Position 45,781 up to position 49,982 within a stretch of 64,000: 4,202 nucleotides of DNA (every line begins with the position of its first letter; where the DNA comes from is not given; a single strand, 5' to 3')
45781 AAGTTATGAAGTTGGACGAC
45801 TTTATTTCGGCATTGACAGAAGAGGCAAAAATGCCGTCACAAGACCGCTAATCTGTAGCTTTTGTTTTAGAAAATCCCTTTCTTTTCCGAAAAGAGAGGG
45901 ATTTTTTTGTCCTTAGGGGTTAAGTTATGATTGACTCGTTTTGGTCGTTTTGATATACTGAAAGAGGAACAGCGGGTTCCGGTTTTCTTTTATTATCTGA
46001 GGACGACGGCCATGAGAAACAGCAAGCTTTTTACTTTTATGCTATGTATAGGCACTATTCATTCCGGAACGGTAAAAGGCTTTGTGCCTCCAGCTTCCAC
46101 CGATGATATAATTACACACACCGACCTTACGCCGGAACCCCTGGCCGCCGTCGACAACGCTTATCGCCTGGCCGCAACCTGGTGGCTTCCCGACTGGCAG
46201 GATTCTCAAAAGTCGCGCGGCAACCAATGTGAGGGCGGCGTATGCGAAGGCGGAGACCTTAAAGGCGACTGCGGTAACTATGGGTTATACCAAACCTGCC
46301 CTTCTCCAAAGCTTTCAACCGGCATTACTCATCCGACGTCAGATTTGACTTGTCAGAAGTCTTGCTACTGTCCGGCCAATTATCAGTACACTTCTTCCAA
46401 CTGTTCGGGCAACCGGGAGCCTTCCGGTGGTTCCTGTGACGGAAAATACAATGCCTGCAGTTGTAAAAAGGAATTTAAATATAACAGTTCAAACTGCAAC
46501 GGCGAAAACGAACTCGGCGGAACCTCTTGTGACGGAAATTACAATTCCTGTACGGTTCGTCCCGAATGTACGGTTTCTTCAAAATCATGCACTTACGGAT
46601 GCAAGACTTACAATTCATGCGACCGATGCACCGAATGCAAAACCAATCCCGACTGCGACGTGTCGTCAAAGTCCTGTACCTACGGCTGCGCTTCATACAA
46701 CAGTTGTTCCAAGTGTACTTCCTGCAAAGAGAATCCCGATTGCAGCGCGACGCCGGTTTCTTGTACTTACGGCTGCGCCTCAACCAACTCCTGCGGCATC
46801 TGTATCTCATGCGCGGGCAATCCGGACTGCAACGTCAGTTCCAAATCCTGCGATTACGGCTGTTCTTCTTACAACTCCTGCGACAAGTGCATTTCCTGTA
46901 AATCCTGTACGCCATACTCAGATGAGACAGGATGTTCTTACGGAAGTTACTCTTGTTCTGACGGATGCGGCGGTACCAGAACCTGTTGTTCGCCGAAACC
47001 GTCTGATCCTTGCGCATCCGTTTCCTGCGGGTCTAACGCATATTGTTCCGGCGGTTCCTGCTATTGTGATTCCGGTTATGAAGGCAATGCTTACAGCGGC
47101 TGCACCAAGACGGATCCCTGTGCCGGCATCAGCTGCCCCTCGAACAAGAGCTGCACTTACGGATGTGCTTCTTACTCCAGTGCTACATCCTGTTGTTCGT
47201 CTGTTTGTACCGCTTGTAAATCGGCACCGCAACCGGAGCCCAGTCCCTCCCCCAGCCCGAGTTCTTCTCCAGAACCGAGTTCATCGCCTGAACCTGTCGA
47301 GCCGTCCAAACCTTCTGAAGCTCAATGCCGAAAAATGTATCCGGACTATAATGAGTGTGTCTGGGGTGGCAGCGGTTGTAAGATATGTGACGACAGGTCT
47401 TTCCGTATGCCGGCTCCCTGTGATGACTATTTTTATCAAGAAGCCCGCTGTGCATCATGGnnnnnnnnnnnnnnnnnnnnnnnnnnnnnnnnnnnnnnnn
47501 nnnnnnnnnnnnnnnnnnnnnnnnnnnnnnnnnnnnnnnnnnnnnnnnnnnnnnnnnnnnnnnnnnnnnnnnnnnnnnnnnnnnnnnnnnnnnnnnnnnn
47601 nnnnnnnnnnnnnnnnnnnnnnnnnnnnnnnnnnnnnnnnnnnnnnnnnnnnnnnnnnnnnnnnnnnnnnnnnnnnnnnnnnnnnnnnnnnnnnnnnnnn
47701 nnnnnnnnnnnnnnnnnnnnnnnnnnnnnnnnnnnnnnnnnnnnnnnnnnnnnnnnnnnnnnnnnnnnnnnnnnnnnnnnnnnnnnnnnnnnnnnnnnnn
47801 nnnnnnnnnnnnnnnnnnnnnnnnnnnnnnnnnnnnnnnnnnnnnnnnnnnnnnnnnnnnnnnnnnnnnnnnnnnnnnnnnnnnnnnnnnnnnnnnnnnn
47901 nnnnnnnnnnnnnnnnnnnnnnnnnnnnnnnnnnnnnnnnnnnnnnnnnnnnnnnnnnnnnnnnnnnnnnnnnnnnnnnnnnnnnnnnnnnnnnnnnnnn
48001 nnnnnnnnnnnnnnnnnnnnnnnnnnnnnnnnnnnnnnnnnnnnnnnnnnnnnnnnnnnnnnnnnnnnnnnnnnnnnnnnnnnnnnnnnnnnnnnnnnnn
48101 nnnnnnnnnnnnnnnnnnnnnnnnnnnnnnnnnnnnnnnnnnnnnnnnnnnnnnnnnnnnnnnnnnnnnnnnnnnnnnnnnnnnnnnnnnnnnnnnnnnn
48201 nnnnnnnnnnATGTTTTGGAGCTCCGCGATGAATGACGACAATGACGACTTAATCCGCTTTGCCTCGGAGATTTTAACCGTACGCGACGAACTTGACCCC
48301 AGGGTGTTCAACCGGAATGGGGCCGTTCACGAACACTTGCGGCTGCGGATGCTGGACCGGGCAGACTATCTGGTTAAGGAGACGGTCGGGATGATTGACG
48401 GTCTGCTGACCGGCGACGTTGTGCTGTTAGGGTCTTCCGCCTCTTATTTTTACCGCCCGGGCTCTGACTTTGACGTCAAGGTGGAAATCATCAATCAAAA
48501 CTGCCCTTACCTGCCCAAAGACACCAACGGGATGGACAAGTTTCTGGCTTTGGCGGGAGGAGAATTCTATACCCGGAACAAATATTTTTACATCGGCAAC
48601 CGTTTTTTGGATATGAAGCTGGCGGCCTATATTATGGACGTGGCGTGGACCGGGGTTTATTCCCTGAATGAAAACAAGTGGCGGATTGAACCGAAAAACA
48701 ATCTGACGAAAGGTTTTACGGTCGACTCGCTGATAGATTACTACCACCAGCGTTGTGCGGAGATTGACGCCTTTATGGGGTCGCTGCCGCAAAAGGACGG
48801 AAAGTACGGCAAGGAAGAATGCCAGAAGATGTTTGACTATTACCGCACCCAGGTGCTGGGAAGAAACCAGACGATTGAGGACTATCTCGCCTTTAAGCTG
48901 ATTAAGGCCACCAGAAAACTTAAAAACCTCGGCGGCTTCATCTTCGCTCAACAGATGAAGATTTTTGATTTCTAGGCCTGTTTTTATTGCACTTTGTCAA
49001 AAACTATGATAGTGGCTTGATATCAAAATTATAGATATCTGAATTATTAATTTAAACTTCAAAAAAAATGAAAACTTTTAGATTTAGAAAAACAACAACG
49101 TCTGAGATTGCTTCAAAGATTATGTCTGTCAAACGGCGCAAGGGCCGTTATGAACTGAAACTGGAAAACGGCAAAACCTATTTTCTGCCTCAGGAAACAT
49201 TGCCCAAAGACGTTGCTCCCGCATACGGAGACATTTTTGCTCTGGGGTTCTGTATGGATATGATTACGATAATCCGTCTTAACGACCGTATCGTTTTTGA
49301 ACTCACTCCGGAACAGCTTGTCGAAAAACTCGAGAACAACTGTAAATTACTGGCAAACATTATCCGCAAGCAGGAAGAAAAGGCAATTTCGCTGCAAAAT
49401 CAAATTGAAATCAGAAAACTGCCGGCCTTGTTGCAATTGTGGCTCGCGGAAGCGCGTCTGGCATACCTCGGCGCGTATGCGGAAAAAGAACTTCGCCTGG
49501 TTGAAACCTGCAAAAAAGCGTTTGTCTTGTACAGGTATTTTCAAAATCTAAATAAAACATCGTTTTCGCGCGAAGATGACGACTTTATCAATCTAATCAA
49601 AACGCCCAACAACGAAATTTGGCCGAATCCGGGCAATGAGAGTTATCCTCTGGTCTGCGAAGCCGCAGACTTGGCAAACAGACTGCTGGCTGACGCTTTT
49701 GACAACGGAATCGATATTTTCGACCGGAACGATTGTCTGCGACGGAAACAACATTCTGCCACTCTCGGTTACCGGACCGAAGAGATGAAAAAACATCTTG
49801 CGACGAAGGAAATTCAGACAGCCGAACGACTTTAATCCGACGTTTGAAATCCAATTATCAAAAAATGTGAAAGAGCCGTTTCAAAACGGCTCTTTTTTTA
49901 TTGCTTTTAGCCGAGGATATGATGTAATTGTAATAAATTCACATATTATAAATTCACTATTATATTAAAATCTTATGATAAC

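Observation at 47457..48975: Tandem paralogous ~255-aa Pol-beta-superfamily nucleotidyltransferases with the canonical G[SG]-x9-13-D-x-[DE] motif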

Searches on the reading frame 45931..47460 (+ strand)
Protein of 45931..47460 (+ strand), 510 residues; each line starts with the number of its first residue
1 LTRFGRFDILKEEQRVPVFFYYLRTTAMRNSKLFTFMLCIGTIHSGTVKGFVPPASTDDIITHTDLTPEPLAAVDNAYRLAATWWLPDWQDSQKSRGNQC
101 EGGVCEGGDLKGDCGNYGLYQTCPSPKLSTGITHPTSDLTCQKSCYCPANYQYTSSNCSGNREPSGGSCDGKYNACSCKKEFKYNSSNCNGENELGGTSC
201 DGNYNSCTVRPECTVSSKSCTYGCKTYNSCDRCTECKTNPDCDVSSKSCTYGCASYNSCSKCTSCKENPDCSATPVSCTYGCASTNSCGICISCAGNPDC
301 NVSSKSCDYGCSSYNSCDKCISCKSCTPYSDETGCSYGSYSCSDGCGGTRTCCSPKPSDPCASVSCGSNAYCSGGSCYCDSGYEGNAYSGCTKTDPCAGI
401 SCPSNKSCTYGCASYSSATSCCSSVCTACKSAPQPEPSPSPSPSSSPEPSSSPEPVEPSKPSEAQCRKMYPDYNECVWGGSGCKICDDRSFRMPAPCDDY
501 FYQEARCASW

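Call 3: search_protein_families(library=pfam, proteins=[window:45931-47460:+], max_evalue=1)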
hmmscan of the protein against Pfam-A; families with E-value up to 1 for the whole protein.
window:45931-47460:+ (510 aa): 1 family
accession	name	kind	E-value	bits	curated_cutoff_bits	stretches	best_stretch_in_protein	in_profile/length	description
PF05887.16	Trypan_PARP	-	0.0065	16.9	100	1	428-458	56-88/134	Procyclic acidic repetitive protein (PARP)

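Call 5: search_protein_families(library=phrogs, proteins=[window:45931-47460:+], max_evalue=1)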
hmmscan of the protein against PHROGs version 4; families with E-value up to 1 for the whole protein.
window:45931-47460:+ (510 aa): 0 families

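Call 6: search_protein_families(library=ncbifam, proteins=[window:45931-47460:+], max_evalue=1)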
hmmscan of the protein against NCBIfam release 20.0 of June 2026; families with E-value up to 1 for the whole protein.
window:45931-47460:+ (510 aa): 0 families

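Call 7: search_protein_families(library=padloc, proteins=[window:45931-47460:+], max_evalue=1)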
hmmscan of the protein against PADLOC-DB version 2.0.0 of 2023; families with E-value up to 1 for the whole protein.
window:45931-47460:+ (510 aa): 0 families

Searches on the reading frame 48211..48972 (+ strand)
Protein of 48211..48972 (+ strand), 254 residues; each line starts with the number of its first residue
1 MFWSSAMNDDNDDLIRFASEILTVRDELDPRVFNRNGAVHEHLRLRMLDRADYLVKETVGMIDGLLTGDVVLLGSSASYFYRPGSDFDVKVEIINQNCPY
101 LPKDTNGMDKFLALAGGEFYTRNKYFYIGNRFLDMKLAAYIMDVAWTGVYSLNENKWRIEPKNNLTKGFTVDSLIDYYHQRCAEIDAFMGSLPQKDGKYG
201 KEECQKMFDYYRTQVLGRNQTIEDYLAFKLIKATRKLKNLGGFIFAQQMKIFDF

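Call 3: search_protein_families(library=pfam, proteins=[window:48211-48972:+], max_evalue=1)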
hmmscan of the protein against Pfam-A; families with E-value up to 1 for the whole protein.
window:48211-48972:+ (254 aa): 2 families
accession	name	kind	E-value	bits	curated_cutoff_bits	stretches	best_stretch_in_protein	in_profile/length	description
PF22600.2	MTPAP-like_central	-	0.052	14.1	27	1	63-107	41-79/139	Poly(A) RNA polymerase, mitochondrial-like, central palm domain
PF06688.16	DUF1187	-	0.11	13.3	20.7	0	84-102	41-59/61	Protein of unknown function (DUF1187)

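Call 5: search_protein_families(library=phrogs, proteins=[window:48211-48972:+], max_evalue=1)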
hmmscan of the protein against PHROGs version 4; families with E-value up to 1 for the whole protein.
window:48211-48972:+ (254 aa): 1 family
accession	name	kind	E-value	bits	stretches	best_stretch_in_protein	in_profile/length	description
phrog_36119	-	unknown function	0.00014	22.4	1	20-189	17-183/247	-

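Call 6: search_protein_families(library=ncbifam, proteins=[window:48211-48972:+], max_evalue=1)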
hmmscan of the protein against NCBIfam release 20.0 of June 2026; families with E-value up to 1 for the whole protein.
window:48211-48972:+ (254 aa): 0 families

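Call 7: search_protein_families(library=padloc, proteins=[window:48211-48972:+], max_evalue=1)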
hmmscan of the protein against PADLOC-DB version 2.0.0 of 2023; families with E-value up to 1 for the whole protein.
window:48211-48972:+ (254 aa): 0 families

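Call 9: search_solved_structures(query=window:48211-48972:+, max_evalue=10, show_alignments=2)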
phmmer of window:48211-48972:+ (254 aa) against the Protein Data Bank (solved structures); distinct sequences matched with E-value up to 10: 1.
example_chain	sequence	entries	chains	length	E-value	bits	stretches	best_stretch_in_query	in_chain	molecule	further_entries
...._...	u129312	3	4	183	0.25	13.9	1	110-137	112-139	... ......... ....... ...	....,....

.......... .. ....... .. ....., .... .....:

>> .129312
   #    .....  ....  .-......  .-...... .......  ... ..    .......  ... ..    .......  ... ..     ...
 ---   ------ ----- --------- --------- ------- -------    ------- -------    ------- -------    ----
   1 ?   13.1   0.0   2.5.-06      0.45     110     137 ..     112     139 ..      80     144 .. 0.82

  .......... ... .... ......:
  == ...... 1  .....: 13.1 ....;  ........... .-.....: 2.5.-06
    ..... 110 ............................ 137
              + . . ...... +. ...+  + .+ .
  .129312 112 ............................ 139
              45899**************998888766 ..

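Call 12: find_homologous_proteins(query=window:48211-48972:+, max_evalue=0.001)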
Query window:48211-48972:+ (254 aa): 7 proteins with E <= 0.001 among 201 candidates.
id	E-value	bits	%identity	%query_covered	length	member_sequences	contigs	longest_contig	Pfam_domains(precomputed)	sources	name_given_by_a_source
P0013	4.0e-170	582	100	100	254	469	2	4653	-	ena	-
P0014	4.6e-148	509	92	98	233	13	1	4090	-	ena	-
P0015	7.6e-124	430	75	98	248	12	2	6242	-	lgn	-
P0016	9.9e-120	417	73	98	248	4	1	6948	-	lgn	-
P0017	6.9e-98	345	91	67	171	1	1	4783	-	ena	-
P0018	1.2e-90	321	97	58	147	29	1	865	-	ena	-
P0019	2.8e-87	310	54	98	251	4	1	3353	-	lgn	-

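Call 42: search_dna_similar(query=window:48211-48972:+, collection=phages, mode=protein, max_evalue=0.001, max_rows=30)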
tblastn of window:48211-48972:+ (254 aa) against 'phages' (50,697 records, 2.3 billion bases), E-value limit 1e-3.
No match.

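Call 83: search_dna_similar(query=window:48211-48972:+, collection=plasmids, mode=protein, max_evalue=0.001, max_rows=15)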
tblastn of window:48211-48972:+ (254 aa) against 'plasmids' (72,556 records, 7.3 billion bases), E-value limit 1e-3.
No match.

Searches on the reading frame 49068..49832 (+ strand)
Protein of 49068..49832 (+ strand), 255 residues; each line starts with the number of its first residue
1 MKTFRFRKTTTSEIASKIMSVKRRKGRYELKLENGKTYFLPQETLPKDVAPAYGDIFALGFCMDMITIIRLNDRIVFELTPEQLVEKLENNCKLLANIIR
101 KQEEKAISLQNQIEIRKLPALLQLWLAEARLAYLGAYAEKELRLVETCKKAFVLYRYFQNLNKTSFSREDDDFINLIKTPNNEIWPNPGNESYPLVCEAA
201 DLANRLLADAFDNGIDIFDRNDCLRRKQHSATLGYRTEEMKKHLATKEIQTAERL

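Call 3: search_protein_families(library=pfam, proteins=[window:49068-49832:+], max_evalue=1)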
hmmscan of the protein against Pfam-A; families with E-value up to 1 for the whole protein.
window:49068-49832:+ (255 aa): 0 families

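Call 5: search_protein_families(library=phrogs, proteins=[window:49068-49832:+], max_evalue=1)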
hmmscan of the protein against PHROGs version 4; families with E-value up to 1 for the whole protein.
window:49068-49832:+ (255 aa): 0 families

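Call 6: search_protein_families(library=ncbifam, proteins=[window:49068-49832:+], max_evalue=1)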
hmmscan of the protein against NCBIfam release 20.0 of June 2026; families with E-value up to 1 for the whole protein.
window:49068-49832:+ (255 aa): 0 families

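Call 7: search_protein_families(library=padloc, proteins=[window:49068-49832:+], max_evalue=1)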
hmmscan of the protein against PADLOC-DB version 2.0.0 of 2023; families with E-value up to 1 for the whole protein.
window:49068-49832:+ (255 aa): 0 families
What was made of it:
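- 49068..49835 (+): 255-aa ORF of unknown function. It is possibly co-transcribed, because no terminator is seen before 49869. It is not part of the conserved cassette in other genera. No family hit (calls 3, 5, 6, 7).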
